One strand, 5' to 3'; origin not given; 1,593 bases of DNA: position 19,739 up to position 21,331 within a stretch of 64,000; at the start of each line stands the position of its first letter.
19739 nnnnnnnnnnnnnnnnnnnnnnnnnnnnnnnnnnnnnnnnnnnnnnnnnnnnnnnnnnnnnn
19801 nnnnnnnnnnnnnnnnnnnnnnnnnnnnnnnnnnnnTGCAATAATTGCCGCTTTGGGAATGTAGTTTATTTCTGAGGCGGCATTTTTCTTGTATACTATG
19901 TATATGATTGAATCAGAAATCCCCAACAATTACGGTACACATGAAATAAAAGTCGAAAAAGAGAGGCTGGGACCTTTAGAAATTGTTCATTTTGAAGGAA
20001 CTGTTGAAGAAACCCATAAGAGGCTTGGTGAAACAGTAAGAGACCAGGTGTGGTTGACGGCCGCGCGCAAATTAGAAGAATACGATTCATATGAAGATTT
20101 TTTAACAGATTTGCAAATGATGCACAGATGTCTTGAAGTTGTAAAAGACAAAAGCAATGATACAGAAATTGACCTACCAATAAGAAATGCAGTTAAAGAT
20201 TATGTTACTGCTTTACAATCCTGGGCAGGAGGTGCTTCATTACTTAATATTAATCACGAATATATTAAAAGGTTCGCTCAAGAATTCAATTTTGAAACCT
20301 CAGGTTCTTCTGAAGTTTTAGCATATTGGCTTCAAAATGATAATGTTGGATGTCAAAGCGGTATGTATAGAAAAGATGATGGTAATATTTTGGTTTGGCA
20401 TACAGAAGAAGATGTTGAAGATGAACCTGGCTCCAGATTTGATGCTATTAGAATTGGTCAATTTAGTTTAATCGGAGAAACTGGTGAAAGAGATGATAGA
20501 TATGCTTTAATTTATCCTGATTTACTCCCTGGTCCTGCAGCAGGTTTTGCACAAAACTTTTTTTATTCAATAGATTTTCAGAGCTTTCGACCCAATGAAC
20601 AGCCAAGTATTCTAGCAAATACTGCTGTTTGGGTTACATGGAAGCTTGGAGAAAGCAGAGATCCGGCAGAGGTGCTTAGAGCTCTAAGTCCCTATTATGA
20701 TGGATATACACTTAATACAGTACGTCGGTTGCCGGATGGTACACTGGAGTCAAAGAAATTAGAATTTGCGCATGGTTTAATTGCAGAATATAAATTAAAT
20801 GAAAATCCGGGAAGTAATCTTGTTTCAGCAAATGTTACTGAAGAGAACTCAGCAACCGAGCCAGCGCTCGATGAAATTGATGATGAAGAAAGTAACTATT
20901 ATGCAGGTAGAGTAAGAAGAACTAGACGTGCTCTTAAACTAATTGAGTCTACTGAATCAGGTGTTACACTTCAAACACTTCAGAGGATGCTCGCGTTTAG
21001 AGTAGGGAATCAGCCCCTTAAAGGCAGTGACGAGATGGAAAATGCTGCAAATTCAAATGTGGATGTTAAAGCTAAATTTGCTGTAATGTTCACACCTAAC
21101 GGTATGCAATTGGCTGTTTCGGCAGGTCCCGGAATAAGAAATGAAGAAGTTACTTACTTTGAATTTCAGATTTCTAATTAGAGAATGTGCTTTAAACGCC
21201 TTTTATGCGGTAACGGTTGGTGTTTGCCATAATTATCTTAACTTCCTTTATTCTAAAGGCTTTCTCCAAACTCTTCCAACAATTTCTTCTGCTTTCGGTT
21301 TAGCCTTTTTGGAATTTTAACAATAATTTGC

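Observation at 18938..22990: Compositionally atypical three-gene cassette (plus a divergent acidic gene) inserted into the conserved nusA / dnaK-dnaJ neighbourhood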

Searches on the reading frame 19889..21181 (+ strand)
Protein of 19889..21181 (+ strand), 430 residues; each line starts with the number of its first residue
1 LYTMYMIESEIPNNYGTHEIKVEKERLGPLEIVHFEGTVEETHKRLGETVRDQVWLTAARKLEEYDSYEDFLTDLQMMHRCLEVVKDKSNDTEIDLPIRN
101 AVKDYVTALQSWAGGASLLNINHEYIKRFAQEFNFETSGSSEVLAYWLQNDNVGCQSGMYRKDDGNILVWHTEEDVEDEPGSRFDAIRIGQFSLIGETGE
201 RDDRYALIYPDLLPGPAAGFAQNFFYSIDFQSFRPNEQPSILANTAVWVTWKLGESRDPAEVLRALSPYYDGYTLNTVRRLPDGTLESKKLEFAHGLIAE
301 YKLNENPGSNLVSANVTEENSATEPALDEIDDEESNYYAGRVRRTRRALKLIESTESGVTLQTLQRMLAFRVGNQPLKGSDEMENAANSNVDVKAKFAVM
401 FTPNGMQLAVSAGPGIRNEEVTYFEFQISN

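Call 3: search_protein_families(library=pfam, proteins=[window:19889-21181:+], max_evalue=1)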
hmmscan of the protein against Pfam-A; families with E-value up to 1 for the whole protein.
window:19889-21181:+ (430 aa): 1 family
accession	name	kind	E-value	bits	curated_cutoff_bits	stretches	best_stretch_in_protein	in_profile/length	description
PF00531.28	Death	-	0.031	14.9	22.6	1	110-150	16-56/86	Death domain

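Call 6: find_homologous_proteins(query=window:19889-21181:+)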
Query window:19889-21181:+ (430 aa): 81 proteins with E <= 0.001 among 7617 candidates.
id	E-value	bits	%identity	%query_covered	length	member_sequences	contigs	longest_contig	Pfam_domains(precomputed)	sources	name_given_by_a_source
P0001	5.8e-286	966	100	99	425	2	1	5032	-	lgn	-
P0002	6.4e-149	514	56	96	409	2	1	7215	-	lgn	-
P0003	1.6e-91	325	39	94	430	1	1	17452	-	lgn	-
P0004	3.8e-87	311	41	94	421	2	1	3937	-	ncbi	-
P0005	1.5e-82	296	40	97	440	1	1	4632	-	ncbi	-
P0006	6.0e-75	271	36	95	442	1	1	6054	-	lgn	-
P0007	1.1e-73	267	39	94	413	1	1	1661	-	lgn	-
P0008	1.7e-71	259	38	95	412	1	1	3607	-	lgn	-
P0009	1.7e-69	253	37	93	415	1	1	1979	-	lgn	-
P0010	1.7e-67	246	36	95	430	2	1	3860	-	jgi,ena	-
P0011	9.5e-66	240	36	95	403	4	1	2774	-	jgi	-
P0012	1.6e-64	236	36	95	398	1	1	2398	-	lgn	-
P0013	4.9e-64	235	36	94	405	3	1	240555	-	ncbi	-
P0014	2.3e-61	226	34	95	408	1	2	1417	-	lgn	-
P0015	2.7e-60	222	35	93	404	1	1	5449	-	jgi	jgi:hypothetical protein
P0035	4.2e-49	186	33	94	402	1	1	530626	-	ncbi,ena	-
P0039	2.5e-48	183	33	94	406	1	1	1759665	-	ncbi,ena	-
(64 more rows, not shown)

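Call 7: search_protein_families(library=ncbifam, proteins=[window:19889-21181:+], max_evalue=1)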
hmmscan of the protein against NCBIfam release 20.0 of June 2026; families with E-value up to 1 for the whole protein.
window:19889-21181:+ (430 aa): 0 families

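Call 8: search_protein_families(library=padloc, proteins=[window:19889-21181:+], max_evalue=1)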
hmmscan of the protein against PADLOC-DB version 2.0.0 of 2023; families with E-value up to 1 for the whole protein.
window:19889-21181:+ (430 aa): 0 families

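Call 9: search_protein_families(library=phrogs, proteins=[window:19889-21181:+], max_evalue=1)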
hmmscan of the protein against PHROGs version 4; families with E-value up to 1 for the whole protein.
window:19889-21181:+ (430 aa): 1 family
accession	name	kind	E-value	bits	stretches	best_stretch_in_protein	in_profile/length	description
phrog_34302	-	unknown function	0.18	13.1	0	91-139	2-49/81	-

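Call 13: search_solved_structures(query=A1, max_evalue=10, show_alignments=2)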
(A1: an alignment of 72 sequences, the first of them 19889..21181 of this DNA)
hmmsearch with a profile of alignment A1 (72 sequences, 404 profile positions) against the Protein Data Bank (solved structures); distinct sequences matched with E-value up to 10: 2.
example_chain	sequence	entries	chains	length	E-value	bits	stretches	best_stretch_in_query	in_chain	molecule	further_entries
7uij_C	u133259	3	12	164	0.28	13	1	45-85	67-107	Outer surface protein C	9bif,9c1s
1ggq_A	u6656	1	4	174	0.3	12.9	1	45-85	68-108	OUTER SURFACE PROTEIN C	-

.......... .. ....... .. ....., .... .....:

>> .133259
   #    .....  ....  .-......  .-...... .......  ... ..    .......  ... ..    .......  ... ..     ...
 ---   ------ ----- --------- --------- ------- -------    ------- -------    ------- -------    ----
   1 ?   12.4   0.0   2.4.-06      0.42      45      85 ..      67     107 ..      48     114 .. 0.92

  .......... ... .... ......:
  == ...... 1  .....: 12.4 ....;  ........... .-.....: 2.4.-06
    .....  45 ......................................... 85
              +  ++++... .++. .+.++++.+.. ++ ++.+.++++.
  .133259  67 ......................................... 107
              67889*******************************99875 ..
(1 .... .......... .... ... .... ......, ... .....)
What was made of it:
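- Tried and rejected: A profile of the C family against PDB sequences gave only noise, with OspC at E = 0.28 (call 13).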

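Call 14: search_protein_families(library=pfam, alignment_id=A1, max_evalue=0.1)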
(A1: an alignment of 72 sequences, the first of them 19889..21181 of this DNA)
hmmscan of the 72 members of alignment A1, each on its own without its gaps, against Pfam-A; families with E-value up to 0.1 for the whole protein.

A. member 1, window:19889-21181:+ (430 aa): 1 family
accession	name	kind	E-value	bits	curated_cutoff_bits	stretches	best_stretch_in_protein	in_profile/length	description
PF00531.28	Death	-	0.031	14.9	22.6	0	110-150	16-56/86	Death domain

B. families by the number of members that match (of 72 scanned): 16 families
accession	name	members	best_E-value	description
PF17918.6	TetR_C_15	1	0.0059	Tetracyclin repressor-like, C-terminal domain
PF11414.13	Suppressor_APC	1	0.0078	Adenomatous polyposis coli tumour suppressor protein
PF18545.6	HalOD1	1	0.017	Halobacterial output domain 1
PF00531.28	Death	1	0.031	Death domain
PF09548.15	Spore_III_AB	1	0.032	Stage III sporulation protein AB (spore_III_AB)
PF18109.6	Fer4_24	1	0.036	Ferredoxin I 4Fe-4S cluster domain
PF04794.17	YdjC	1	0.037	YdjC-like protein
PF13873.12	Myb_DNA-bind_5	1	0.039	Myb/SANT-like DNA-binding domain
PF08388.16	GIIM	1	0.068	Group II intron, maturase-specific domain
PF04437.19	RINT1_TIP1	1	0.068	RINT-1/TIP-1 family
PF02672.20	CP12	1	0.069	CP12 domain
PF08393.18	DHC_N2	1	0.073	Dynein heavy chain, N-terminal region 2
PF24625.1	DUF7626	1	0.076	Domain of unknown function (DUF7626)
PF20662.3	COG4_C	1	0.079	Conserved oligomeric Golgi complex subunit 4, C-terminal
PF02113.21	Peptidase_S13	1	0.08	D-Ala-D-Ala carboxypeptidase 3 (S13) family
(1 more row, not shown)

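Call 15: find_encoding_contigs(protein=P0002, flank=6000, max_places=3)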
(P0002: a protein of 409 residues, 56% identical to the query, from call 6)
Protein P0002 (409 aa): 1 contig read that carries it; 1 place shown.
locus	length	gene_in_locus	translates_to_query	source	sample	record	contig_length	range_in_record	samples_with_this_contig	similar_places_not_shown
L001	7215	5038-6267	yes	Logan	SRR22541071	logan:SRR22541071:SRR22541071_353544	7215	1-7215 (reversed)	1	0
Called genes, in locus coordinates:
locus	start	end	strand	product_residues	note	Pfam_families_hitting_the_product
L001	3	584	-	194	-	?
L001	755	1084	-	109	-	-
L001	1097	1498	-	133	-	-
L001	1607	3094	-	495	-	PF00009:GTP_EFTU, PF00025:Arf (weak), PF00071:Ras (faint), PF01926:MMR_HSR1, PF02421:FeoB_N (weak), PF03193:RsgA_GTPase (faint), PF22042:EF-G_D2, PF11987:IF-2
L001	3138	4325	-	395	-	PF08529:NusA_N, PF13184:KH_NusA_1st, PF26594:KH_NusA_2nd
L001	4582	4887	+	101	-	-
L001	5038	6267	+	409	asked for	-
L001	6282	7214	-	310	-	PF00226:DnaJ, PF01556:DnaJ_C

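Call 16: find_encoding_contigs(protein=P0003, flank=8000, max_places=3)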
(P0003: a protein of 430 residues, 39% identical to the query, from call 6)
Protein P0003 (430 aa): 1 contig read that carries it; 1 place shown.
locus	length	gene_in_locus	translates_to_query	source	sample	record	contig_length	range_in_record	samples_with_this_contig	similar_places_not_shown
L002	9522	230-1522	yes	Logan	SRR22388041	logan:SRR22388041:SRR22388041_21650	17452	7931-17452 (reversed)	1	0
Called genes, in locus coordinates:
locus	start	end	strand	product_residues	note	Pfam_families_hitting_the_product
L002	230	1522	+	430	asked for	-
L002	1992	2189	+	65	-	-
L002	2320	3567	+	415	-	-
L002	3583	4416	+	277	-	-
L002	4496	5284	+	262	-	-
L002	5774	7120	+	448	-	-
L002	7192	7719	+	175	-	-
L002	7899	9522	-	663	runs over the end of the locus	-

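Call 17: find_encoding_contigs(protein=P0013, flank=8000, max_places=3)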
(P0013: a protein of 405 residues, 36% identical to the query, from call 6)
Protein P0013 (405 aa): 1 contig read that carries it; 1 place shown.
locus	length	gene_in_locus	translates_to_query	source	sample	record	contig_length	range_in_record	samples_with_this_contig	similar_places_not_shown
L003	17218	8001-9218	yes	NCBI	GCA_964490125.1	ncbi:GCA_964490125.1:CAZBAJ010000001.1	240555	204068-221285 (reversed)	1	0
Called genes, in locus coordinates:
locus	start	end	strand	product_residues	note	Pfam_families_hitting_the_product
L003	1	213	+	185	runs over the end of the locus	PF09335:VTT_dom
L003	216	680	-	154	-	PF00583:Acetyltransf_1, PF13673:Acetyltransf_10, PF13508:Acetyltransf_7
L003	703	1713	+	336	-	PF02655:ATP-grasp_3 (weak), PF07478:Dala_Dala_lig_C, PF13535:ATP-grasp_4 (weak)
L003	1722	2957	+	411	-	PF07478:Dala_Dala_lig_C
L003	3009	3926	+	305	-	-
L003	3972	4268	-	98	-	-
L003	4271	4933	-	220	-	-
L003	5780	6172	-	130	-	-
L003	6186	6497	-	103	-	-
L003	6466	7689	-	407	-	PF00817:IMS, PF11799:IMS_C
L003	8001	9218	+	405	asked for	-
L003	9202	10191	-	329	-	-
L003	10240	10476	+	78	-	-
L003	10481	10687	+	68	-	-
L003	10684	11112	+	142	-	-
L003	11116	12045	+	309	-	PF02673:BacA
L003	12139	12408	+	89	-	PF00085:Thioredoxin, PF13098:Thioredoxin_2 (weak), PF14595:Thioredoxin_9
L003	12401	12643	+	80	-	-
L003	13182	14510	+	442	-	-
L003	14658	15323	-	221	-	PF13624:SurA_N_3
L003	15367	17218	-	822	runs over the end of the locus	PF00690:Cation_ATPase_N, PF00122:E1-E2_ATPase, PF00702:Hydrolase, PF00689:Cation_ATPase_C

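Call 18: predict_structure(alignment_id=A1)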
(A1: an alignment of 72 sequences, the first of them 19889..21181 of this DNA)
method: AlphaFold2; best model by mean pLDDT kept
length: 430 residues; sequences in the alignment: 72
mean_pLDDT: 92.3   pTM: 0.92
mean pLDDT of the five models: 92.3, 92.3, 92.0, 92.0, 91.9
residues with pLDDT >= 90: 357; 70-90: 50; 50-70: 11; < 50: 12
segments of 3 or more residues with pLDDT < 50: 1-11
pLDDT, mean of each block of 10 residues (from residue 1): 41 71 96 98 98 96 97 96 98 98 98 96 95 72 95 90 98 93 96 95 96 85 96 94 97 97 98 97 97 98 98 93 89 90 95 92 96 78 85 97 97 94 92
secondary structure, 60 per line:
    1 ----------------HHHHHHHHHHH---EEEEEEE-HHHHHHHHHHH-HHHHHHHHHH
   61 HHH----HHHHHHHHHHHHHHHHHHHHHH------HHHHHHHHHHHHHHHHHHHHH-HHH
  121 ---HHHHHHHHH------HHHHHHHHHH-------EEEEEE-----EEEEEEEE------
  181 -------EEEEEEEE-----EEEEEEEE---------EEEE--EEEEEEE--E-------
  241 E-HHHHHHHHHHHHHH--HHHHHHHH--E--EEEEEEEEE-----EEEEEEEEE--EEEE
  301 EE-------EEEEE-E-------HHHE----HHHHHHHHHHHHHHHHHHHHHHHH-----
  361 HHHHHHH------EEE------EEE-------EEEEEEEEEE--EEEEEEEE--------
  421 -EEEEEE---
elements in order: H17-27 E31-37 H39-49 H51-63 H68-89 H96-116 H124-132 H139-148 E156-161 E167-174 E188-195 E201-208 E218-221 E224-230 H243-256 H259-266 E272-280 E286-294 E297-302 E310-314 H332-355 H361-367 E374-376 E383-385 E393-402 E405-412 E422-427
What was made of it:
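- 19889..21181 (+): Gene C: proenzyme of a C45/IAT-like cysteine Ntn hydrolase. Length is 430 aa from the TTG start; other gene callers start at ATG 19898 (427 aa) or 19904 (425 aa). The predicted alpha chain is residues 1-154 (17.9 kDa) and the beta chain residues 155-430 (30.9 kDa). Codons: Cys155 at 20351-20353, His171 at 20399-20401, Asn315 at 20831-20833, Arg341 at 20909-20911. AF2 pLDDT 92.3 (call 18).
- Fold: the AF2 model has pLDDT 92.3 and pTM 0.92 (call 18).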

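Call 22: find_encoding_contigs(protein=P0039, flank=8000, max_places=2)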
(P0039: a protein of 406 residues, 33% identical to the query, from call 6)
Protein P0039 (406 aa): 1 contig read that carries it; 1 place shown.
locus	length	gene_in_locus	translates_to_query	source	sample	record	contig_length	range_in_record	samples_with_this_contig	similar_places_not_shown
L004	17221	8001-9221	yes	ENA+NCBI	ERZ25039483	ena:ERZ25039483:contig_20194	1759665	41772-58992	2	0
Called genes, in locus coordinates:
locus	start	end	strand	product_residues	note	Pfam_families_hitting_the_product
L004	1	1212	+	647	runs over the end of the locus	PF00005:ABC_tran, PF13304:AAA_21 (faint), PF00005:ABC_tran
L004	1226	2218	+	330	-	PF02653:BPD_transp_2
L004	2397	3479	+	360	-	PF00532:Peripla_BP_1, PF13407:Peripla_BP_4, PF13377:Peripla_BP_3 (weak)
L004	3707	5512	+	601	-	PF00664:ABC_membrane, PF00005:ABC_tran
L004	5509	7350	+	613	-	PF00664:ABC_membrane, PF13401:AAA_22 (faint), PF00004:AAA (faint), PF00005:ABC_tran, PF13304:AAA_21 (faint)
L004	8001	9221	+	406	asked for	-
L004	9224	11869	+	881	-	PF13191:AAA_16, PF13424:TPR_12 (faint), PF07719:TPR_2 (faint)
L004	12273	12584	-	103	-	PF01381:HTH_3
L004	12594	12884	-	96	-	PF05015:HigB-like_toxin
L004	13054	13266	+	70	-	PF13366:PDDEXK_3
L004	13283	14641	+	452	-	PF00990:GGDEF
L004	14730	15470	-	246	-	PF02596:DUF169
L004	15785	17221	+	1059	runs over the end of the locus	PF00211:Guanylate_cyc, PF13240:Zn_Ribbon_1 (weak), PF13191:AAA_16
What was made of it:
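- One homologue lies near a HigB/HTH pair and a STAND-like ATPase (call 22).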

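Call 23: find_encoding_contigs(protein=P0035, flank=8000, max_places=2)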
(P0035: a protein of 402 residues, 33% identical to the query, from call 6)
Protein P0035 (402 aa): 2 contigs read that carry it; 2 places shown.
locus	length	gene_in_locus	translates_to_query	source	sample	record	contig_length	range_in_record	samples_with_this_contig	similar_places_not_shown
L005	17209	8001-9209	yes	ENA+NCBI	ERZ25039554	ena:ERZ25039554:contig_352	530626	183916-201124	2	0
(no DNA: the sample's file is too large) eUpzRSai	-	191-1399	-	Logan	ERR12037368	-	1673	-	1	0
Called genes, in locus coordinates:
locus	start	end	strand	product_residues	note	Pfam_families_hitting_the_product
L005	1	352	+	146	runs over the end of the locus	PF00293:NUDIX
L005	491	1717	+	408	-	PF07690:MFS_1, PF13347:MFS_2 (weak)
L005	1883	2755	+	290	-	PF05681:Fumerase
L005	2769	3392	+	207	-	PF05683:Fumerase_C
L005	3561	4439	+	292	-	PF01040:UbiA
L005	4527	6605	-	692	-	PF13620:CarboxypepD_reg, PF13715:CarbopepD_reg_2 (weak), PF20773:InhA-like_MAM (faint)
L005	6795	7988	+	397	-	PF04015:DUF362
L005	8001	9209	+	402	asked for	-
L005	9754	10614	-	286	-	-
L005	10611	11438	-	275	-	PF13231:PMT_2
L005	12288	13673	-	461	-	PF03050:DDE_Tnp_IS66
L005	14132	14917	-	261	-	PF04072:LCM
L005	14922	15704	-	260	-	PF04240:Caroten_synth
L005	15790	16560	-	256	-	PF00005:ABC_tran, PF02463:SMC_N (weak), PF13304:AAA_21 (weak)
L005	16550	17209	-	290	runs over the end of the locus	PF00528:BPD_transp_1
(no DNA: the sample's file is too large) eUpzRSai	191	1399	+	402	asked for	-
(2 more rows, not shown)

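Call 25: find_related_loci(query=A1, collection=genome_contigs, flank=6000)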
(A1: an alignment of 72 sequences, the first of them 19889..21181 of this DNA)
Query A1 (430 aa) in genome_contigs; peptide patterns used: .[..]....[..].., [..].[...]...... (x = any residue, [..] = any of these).
70 stretches matched a pattern; 53 encode a relative of the query (tblastn E <= 1e-3); 53 distinct loci.
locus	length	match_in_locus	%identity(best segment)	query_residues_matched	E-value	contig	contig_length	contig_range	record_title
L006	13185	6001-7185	36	20-424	5e-69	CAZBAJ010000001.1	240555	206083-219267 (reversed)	MAG TPA_asm: uncultured Candidatus Saccharibacteria bacterium isolate SRP263991_co1_503 genome assembly, contig: NODE_13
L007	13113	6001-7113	35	29-421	2e-66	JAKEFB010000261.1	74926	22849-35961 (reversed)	MAG: Chloroflexota bacterium isolate PMV_2.24 PMV_2.24.k101_3146803, whole genome shotgun sequence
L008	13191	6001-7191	33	19-429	3e-66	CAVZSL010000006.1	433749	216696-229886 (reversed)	MAG: uncultured Chloroflexia bacterium isolate MFD00709.bin.2.114 genome assembly, contig: contig_49564, whole genome sh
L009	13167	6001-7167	32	20-422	1e-58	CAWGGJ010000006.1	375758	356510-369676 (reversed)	MAG: uncultured Chloroflexia bacterium isolate MFD02979.bin.1.144 genome assembly, contig: contig_36253, whole genome sh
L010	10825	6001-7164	32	19-422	3e-58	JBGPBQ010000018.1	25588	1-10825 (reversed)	MAG: Anaerolineae bacterium isolate OBJ_0618_130150_101 k141_5428171_length_25588_cov_9.7587, whole genome shotgun seque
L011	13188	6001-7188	33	17-425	5e-57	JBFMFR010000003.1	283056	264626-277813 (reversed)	MAG: Chloroflexota bacterium isolate MAG276 MAG276_3, whole genome shotgun sequence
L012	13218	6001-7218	30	10-429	1e-56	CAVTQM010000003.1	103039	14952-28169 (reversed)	MAG: uncultured Chloroflexia bacterium isolate MFD00709.bin.2.142 genome assembly, contig: contig_106069, whole genome s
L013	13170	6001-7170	33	19-422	2e-56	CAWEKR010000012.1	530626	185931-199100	MAG: uncultured Chloroflexia bacterium isolate MFD05942.bin.3.255 genome assembly, contig: contig_352, whole genome shot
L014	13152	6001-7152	31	24-425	1e-55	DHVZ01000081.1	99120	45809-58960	MAG TPA_asm: Anaerolineales bacterium UBA5195 UBA5195_contig_900, whole genome shotgun sequence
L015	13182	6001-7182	33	19-426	5e-55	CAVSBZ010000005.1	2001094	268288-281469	MAG: uncultured Chloroflexia bacterium isolate MFD02979.bin.1.145 genome assembly, contig: contig_28384, whole genome sh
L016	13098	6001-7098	33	42-421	2e-57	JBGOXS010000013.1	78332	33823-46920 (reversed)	MAG: Anaerolineae bacterium isolate OBJ_0618_130150_61 k141_2139693_length_78332_cov_16.3477, whole genome shotgun seque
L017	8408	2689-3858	32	24-427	4e-54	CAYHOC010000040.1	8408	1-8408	MAG TPA_asm: uncultured Gammaproteobacteria bacterium isolate ERP119705_co14_526 genome assembly, contig: NODE_13063_len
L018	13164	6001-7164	33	17-420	4e-54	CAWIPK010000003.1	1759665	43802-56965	MAG: uncultured Chloroflexia bacterium isolate MFD01721.bin.1.56 genome assembly, contig: contig_20194, whole genome sho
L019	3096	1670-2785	33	32-417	3e-54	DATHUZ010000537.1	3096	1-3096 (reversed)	MAG TPA_asm: Anaerolineae bacterium isolate SMAG_U16120 k141_950367, whole genome shotgun sequence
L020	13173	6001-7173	31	24-426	9e-54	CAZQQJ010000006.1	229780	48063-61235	MAG TPA_asm: uncultured Anaerolinea sp. isolate SRP278314_co2_69 genome assembly, contig: NODE_73_length_229780_cov_38.2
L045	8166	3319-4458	28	15-416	2e-38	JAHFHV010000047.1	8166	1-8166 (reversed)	MAG: Candidatus Magasanikiibacteriota bacterium isolate nzgw347 NODE_4459_length_8167_cov_3.842530, whole genome shotgun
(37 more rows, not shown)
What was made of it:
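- The family has a patchy distribution across phyla (call 25).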

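Call 29: fold_search(model_id=the predicted structure, library=pdb)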
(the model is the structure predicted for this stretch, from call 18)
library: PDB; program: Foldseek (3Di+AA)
matches with E <= 10: 801; with E <= 0.001: 14
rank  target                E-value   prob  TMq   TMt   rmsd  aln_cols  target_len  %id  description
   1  2x1c_A                2.9e-11  1.00  0.61  0.72   4.7       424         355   10  The crystal structure of precursor acyl coenzyme A:isopenicillin N acyltransferase from Penicillium chrysogenum (released 2010-03-09)
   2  2x1d_C                3.5e-11  1.00  0.58  0.70   4.7       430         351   10  The crystal structure of mature acyl coenzyme A:isopenicillin N acyltransferase from Penicillium chrysogenum (released 2010-03-09)
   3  2x1c_B                5.1e-11  1.00  0.60  0.71   6.0       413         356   11  The crystal structure of precursor acyl coenzyme A:isopenicillin N acyltransferase from Penicillium chrysogenum (released 2010-03-09)
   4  2x1e_C                5.1e-11  1.00  0.58  0.69   5.0       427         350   10  The crystal structure of mature acyl coenzyme A:isopenicillin N acyltransferase from Penicillium chrysogenum in comple (released 2010-03-09)
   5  2x1d_D                9.3e-11  1.00  0.57  0.68   5.0       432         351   11  The crystal structure of mature acyl coenzyme A:isopenicillin N acyltransferase from Penicillium chrysogenum (released 2010-03-09)
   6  2x1d_A                1.2e-10  1.00  0.57  0.68   6.1       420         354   10  The crystal structure of mature acyl coenzyme A:isopenicillin N acyltransferase from Penicillium chrysogenum (released 2010-03-09)
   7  2x1d_B                1.8e-10  1.00  0.58  0.68   5.1       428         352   11  The crystal structure of mature acyl coenzyme A:isopenicillin N acyltransferase from Penicillium chrysogenum (released 2010-03-09)
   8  3fbx_A                3.0e-08  1.00  0.59  0.50   7.1       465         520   12  Crystal structure of the lysosomal 66.3 kDa protein from mouse solved by S-SAD (released 2009-03-03)
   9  6dxw_A                5.5e-08  1.00  0.44  0.55  10.6       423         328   12  Human N-acylethanolamine-hydrolyzing acid amidase (NAAA) precursor (C126A) (released 2018-09-26)
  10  5u84_A                2.3e-07  1.00  0.54  0.64   5.9       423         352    8  Acid ceramidase (ASAH1, aCDase) from common minke whale, Cys143Ala, uncleaved (released 2018-03-28)
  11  5u84_B                8.6e-07  1.00  0.53  0.63   5.7       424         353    9  Acid ceramidase (ASAH1, aCDase) from common minke whale, Cys143Ala, uncleaved (released 2018-03-28)
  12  5u81_A                1.2e-06  1.00  0.55  0.63   5.6       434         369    8  Acid ceramidase (ASAH1, aCDase) from naked mole rat, Cys143Ala, uncleaved (released 2018-03-28)
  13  8sv7_B                1.2e-05  1.00  0.40  0.59   6.4       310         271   11  The 1.53 Angstrom structure of human Tango2 (released 2024-06-26)
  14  2iwm_C                4.5e-05  1.00  0.36  0.45  11.3       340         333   10  precursor mutant Cys1Ser of Penicillin V Acylase from Bacillus sphaericus (released 2007-08-07)
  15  2iwm_A                2.1e-03  1.00  0.36  0.44  11.3       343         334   12  precursor mutant Cys1Ser of Penicillin V Acylase from Bacillus sphaericus (released 2007-08-07)
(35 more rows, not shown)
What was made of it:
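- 19889..21181 (+): Foldseek E = 3e-11 (call 29).
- Foldseek ranks 2x1c/2x1d first at E = 3e-11 (call 29).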

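Call 37: find_encoding_contigs(protein=P0001, flank=10000, max_places=4)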
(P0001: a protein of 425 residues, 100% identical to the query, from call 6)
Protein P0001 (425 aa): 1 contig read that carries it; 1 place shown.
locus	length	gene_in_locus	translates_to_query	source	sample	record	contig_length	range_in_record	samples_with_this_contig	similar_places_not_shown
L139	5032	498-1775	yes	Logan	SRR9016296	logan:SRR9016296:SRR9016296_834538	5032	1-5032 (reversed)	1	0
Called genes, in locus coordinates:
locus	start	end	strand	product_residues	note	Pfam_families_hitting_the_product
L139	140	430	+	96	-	-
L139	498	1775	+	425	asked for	-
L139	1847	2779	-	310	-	PF00226:DnaJ, PF01556:DnaJ_C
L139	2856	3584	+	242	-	-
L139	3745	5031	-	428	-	?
